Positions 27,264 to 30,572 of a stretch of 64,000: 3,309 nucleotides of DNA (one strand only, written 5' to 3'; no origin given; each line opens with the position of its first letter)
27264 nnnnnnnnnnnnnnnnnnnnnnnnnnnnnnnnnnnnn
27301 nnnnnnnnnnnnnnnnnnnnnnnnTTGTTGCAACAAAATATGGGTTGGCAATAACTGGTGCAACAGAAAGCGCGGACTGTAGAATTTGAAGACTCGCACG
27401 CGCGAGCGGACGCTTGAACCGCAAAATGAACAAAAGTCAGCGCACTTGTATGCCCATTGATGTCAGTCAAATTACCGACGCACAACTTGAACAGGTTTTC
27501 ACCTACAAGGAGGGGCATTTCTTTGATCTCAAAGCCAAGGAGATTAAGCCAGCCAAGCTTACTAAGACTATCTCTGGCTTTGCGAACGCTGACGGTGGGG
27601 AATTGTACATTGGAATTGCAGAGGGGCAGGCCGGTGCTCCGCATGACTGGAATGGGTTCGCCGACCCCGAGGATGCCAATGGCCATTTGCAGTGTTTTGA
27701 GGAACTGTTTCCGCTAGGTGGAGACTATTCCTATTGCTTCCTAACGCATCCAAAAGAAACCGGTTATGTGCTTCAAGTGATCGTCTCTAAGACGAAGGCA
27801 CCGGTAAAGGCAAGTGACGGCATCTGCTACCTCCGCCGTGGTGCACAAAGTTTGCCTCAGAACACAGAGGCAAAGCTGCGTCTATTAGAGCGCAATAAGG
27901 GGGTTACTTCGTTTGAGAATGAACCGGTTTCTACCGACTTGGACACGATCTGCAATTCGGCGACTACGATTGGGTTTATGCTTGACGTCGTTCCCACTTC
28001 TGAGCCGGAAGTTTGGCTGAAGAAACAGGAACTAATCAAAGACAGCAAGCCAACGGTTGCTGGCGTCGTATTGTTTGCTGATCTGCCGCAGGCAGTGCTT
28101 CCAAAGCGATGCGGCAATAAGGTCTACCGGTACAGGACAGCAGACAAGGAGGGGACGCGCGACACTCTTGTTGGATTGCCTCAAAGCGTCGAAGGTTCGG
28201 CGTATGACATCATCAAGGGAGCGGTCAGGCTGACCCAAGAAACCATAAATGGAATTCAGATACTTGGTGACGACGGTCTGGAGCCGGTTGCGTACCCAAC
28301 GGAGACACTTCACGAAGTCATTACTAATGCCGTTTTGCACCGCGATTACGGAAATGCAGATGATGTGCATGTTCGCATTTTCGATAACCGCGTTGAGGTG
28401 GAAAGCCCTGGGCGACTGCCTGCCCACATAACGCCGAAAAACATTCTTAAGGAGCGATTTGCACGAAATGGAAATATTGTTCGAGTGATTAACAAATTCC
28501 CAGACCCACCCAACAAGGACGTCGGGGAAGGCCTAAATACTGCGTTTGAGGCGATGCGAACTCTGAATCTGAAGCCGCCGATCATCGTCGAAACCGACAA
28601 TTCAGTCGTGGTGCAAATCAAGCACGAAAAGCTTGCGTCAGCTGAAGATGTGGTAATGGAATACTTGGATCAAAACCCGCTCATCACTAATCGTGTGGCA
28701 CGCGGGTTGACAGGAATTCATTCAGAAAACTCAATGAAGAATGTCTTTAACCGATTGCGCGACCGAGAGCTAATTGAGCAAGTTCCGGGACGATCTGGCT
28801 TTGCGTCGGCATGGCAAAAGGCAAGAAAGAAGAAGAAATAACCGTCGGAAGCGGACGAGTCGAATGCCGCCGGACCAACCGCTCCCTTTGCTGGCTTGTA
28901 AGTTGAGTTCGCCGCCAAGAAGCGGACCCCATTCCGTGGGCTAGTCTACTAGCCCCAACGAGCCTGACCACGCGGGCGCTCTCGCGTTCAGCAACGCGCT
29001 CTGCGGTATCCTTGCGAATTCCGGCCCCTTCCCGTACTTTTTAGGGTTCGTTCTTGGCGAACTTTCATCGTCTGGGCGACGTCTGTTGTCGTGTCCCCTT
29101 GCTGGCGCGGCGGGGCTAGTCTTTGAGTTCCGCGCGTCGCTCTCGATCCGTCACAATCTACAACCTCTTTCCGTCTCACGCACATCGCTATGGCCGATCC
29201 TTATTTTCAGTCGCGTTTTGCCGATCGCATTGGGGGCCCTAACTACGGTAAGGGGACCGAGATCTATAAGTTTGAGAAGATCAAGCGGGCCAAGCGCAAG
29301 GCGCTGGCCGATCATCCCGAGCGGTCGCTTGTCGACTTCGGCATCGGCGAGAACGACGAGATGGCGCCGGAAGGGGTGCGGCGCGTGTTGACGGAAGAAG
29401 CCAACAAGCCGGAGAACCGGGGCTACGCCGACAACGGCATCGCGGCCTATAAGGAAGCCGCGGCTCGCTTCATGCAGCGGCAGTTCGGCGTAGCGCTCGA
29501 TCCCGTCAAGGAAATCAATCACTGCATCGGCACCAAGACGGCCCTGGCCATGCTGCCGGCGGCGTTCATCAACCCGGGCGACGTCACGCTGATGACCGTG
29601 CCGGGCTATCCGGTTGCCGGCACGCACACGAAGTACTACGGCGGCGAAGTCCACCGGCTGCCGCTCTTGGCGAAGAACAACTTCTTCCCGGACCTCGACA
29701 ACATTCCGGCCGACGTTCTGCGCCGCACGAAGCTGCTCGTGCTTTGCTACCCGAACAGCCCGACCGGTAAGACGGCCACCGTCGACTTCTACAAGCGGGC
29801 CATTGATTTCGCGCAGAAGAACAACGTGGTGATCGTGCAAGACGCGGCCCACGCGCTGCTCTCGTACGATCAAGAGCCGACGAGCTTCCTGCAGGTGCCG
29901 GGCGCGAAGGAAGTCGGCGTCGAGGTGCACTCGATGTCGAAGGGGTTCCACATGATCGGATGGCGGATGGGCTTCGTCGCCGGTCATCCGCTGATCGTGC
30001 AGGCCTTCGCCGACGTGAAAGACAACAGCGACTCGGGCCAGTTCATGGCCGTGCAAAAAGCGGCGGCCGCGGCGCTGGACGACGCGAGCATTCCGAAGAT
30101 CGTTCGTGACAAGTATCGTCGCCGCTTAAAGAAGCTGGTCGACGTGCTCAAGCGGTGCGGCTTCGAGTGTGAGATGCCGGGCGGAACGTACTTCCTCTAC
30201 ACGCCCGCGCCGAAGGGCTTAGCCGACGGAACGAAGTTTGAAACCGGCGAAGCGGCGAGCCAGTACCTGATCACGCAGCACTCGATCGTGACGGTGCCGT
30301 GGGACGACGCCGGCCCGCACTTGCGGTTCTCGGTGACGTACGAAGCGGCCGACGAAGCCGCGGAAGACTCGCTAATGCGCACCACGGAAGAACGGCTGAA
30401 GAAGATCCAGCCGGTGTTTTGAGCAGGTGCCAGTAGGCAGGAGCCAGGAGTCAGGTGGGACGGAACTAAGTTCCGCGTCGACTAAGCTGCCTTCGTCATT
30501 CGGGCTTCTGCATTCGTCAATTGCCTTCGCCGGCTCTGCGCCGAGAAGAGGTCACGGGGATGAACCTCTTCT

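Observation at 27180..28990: Single-gene low-GC island encoding an AlbA_2 (Schlafen-like) / HATPase_c_4 / wHTH protein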

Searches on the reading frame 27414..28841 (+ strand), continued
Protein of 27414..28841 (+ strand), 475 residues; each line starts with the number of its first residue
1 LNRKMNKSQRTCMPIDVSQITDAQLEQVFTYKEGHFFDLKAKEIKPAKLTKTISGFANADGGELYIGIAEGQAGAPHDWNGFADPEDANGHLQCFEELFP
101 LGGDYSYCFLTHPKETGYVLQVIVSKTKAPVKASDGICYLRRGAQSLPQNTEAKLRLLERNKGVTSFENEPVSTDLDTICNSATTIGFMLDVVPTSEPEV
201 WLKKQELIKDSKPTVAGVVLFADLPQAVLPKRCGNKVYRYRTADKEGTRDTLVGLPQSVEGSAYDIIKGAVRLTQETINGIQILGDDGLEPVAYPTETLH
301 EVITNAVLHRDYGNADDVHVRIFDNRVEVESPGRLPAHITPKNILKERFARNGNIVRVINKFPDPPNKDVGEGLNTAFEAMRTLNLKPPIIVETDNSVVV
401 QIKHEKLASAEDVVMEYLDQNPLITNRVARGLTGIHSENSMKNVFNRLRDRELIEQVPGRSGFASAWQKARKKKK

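Call 104: find_encoding_contigs(protein=P0246, flank=8000, max_places=3)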
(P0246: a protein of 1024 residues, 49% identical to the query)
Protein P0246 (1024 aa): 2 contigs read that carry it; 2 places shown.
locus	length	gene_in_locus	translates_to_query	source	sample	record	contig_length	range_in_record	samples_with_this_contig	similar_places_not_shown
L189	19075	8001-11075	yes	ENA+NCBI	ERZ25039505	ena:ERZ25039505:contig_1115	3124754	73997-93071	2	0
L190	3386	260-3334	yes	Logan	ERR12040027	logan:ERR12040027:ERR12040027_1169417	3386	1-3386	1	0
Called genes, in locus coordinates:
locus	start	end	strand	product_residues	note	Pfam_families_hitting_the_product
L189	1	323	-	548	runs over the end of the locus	-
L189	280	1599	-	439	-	-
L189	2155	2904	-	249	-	PF02633:Creatininase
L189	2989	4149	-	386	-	-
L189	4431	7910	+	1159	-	PF04313:HSDR_N (weak), PF00270:DEAD, PF04851:ResIII, PF18766:SWI2_SNF2, PF00271:Helicase_C (weak), PF08463:EcoEI_R_C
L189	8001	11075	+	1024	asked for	PF04326:SLFN_AlbA_2, PF13749:HATPase_c_4, PF04851:ResIII, PF18766:SWI2_SNF2 (faint), PF00271:Helicase_C (weak), PF08463:EcoEI_R_C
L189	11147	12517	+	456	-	PF02384:N6_Mtase, PF01170:UPF0020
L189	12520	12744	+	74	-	-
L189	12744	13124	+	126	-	PF01850:PIN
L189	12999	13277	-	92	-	-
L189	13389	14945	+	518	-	PF01420:Methylase_S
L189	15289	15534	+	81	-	-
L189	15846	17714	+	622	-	PF13625:Helicase_C_3 (weak)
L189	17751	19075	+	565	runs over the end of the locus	PF13625:Helicase_C_3, PF04851:ResIII, PF00176:SNF2-rel_dom (faint), PF00270:DEAD (weak), PF16203:ERCC3_RAD25_C, PF00271:Helicase_C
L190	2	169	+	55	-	?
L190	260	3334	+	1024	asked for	PF04326:SLFN_AlbA_2, PF13749:HATPase_c_4, PF04851:ResIII, PF18766:SWI2_SNF2 (faint), PF00271:Helicase_C (weak), PF08463:EcoEI_R_C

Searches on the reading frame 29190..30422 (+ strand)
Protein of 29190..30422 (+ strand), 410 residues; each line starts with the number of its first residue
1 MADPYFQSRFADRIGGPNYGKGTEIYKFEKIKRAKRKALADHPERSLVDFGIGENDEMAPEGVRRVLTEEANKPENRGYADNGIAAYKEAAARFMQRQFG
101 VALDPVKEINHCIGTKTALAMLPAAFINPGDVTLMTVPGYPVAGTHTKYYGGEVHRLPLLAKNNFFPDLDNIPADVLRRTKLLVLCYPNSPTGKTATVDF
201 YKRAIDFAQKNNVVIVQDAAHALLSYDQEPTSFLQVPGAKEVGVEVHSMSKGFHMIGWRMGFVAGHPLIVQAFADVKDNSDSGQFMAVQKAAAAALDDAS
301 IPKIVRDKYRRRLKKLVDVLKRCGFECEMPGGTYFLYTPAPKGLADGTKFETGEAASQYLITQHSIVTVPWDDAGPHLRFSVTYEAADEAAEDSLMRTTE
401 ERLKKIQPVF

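Call 81: find_homologous_proteins(query=window:29190-30422:+, max_evalue=1e-50)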
Query window:29190-30422:+ (410 aa): 7993 proteins with E <= 1e-50 among 8000 candidates; the best 120 are listed.
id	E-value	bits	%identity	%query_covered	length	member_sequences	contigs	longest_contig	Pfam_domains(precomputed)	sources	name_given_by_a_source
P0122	3.5e-278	940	100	100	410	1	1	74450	PF00155.28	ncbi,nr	ncbi:MAG: LL-diaminopimelate aminotransferase [Planctomycetes bacterium]|nr:LL-diaminopimelate amino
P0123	3.6e-274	927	99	100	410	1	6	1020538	PF00155.28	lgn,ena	-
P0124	4.4e-273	923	98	100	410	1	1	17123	PF00155.28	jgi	jgi:LL-diaminopimelate aminotransferase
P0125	4.7e-273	923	98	100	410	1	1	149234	PF00155.28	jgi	jgi:LL-diaminopimelate aminotransferase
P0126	6.0e-267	903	95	100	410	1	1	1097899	PF00155.28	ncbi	ncbi:MAG: LL-diaminopimelate aminotransferase [Pirellulales bacterium]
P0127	2.1e-255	865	90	100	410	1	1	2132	PF00155.28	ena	-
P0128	2.2e-255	865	90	100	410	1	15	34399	PF00155.28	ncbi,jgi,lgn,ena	-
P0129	3.0e-255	864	90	100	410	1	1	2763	PF00155.28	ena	-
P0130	1.1e-254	863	90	100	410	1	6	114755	PF00155.28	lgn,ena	-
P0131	1.5e-254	862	89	100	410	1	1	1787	PF00155.28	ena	-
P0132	1.5e-254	862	90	100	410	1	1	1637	PF00155.28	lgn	-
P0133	2.8e-254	861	89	100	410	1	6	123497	PF00155.28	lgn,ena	-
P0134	2.8e-254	861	90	100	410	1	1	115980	PF00155.28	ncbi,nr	ncbi:MAG: aspartate aminotransferase [Pirellula sp.]|nr:aspartate aminotransferase [Pirellula sp.]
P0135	3.7e-254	861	90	100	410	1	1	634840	PF00155.28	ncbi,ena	-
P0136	4.9e-254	860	90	100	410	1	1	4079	PF00155.28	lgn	-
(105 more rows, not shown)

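Call 82: find_encoding_contigs(protein=P0123, flank=8000, max_places=4)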
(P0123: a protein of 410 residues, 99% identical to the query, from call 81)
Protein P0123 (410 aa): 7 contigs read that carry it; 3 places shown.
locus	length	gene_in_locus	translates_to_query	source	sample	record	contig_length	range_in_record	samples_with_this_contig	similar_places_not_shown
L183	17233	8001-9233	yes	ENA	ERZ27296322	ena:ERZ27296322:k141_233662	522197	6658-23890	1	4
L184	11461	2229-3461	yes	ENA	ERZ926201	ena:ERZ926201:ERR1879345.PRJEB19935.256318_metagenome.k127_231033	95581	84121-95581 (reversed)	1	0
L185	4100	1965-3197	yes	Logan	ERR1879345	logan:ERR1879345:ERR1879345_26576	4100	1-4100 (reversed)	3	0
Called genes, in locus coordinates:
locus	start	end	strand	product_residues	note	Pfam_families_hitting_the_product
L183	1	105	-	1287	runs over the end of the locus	PF06283:ThuA, PF00034:Cytochrom_C (faint), PF23500:DUF7133, PF13646:HEAT_2 (weak)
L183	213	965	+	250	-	PF00977:His_biosynth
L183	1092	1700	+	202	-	PF00677:Lum_binding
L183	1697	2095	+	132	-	PF02609:Exonuc_VII_S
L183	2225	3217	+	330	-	PF00348:polyprenyl_synt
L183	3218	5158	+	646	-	PF13292:DXP_synthase_N, PF02779:Transket_pyr, PF02780:Transketolase_C, PF17147:PFOR_II (faint)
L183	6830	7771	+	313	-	-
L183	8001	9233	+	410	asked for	PF00155:Aminotran_1_2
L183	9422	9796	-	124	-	-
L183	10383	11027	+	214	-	-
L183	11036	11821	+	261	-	-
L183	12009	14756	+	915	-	PF07583:PSCyt2, PF07587:PSD1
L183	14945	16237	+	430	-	PF07394:DUF1501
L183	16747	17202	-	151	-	PF01797:Y1_Tnp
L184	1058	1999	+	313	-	-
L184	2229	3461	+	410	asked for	PF00155:Aminotran_1_2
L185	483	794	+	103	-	PF22014:DUF6932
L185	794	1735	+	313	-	-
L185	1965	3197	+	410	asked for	PF00155:Aminotran_1_2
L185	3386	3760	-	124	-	-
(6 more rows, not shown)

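Call 83: find_encoding_contigs(protein=P0126, flank=8000, max_places=2)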
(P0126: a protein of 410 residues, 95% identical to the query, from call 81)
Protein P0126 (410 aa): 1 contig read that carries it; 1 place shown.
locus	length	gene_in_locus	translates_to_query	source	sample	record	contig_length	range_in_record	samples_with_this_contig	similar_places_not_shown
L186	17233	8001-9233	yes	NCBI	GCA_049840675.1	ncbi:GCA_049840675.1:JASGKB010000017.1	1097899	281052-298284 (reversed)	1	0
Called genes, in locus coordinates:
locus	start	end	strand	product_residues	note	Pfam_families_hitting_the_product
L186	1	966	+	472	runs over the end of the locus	PF01594:AI-2E_transport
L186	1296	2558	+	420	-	-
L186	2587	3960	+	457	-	PF00596:Aldolase_II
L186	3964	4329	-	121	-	-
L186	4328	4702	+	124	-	-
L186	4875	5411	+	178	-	PF00156:Pribosyltran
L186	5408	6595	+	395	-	PF20706:GT4-conflict, PF13439:Glyco_transf_4, PF13579:Glyco_trans_4_4, PF00534:Glycos_transf_1, PF13692:Glyco_trans_1_4, PF13524:Glyco_trans_1_2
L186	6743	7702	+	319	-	PF13439:Glyco_transf_4 (weak), PF13579:Glyco_trans_4_4 (weak), PF00534:Glycos_transf_1, PF13692:Glyco_trans_1_4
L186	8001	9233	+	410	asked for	PF00155:Aminotran_1_2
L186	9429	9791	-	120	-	-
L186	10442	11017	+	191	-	-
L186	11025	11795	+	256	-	-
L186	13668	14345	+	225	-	PF07587:PSD1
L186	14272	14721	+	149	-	-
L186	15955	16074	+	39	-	-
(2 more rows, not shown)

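Call 84: find_encoding_contigs(protein=P0124, flank=8000, max_places=2)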
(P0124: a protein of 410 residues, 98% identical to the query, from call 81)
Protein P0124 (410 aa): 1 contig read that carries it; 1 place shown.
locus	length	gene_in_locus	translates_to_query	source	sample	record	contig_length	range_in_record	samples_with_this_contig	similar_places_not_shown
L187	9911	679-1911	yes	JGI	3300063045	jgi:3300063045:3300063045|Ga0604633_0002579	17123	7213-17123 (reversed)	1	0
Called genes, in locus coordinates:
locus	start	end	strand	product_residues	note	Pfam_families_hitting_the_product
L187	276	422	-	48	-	-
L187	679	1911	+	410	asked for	PF00155:Aminotran_1_2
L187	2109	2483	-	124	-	-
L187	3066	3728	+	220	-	-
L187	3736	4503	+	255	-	-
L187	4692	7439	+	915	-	PF07583:PSCyt2, PF07587:PSD1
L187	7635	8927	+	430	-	PF07394:DUF1501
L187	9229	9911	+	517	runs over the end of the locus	PF07583:PSCyt2, PF07587:PSD1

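Call 87: search_protein_families(library=pfam, proteins=[L185:483-794:+, L185:794-1735:+, L187:276-422:-], max_evalue=1)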
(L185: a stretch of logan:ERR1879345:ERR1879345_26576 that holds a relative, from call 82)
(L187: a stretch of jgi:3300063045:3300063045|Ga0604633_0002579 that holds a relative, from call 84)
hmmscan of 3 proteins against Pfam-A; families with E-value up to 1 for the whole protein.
L185:483-794:+ (103 aa): 3 families
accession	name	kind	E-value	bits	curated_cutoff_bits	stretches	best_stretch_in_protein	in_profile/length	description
PF22014.2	DUF6932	-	3.9e-14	53.7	27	1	1-97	54-141/142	Family of unknown function (DUF6932)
PF18765.7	Polbeta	-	0.082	13.5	26.9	1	3-31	18-47/93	Polymerase beta, Nucleotidyltransferase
PF08133.16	Nuclease_act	-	0.36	11.5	25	0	82-94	10-22/26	Anticodon nuclease activator family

L185:794-1735:+ (313 aa): 0 families

L187:276-422:- (48 aa): 0 families

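Call 88: search_protein_families(library=padloc, proteins=[L185:483-794:+, L185:794-1735:+, L187:276-422:-], max_evalue=1)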
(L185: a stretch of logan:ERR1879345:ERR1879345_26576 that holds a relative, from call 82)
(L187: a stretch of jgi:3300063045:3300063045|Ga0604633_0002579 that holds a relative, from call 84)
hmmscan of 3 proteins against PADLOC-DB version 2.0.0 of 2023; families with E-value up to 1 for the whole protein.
L185:483-794:+ (103 aa): 2 families
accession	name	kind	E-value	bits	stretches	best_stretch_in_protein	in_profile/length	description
PDLC04744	PDC-M63A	-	8.5e-11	40.1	1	1-99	59-149/152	-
PDLC04745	PDC-M63A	-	0.0022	16.6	1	1-25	35-59/133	-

L185:794-1735:+ (313 aa): 2 families
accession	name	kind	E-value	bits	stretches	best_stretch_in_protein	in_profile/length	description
PDLC04747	PDC-M63B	-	0.00019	18.8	1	126-308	127-306/309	-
PDLC04748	PDC-M63B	-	0.0018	15.2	1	154-309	151-308/326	-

L187:276-422:- (48 aa): 0 families
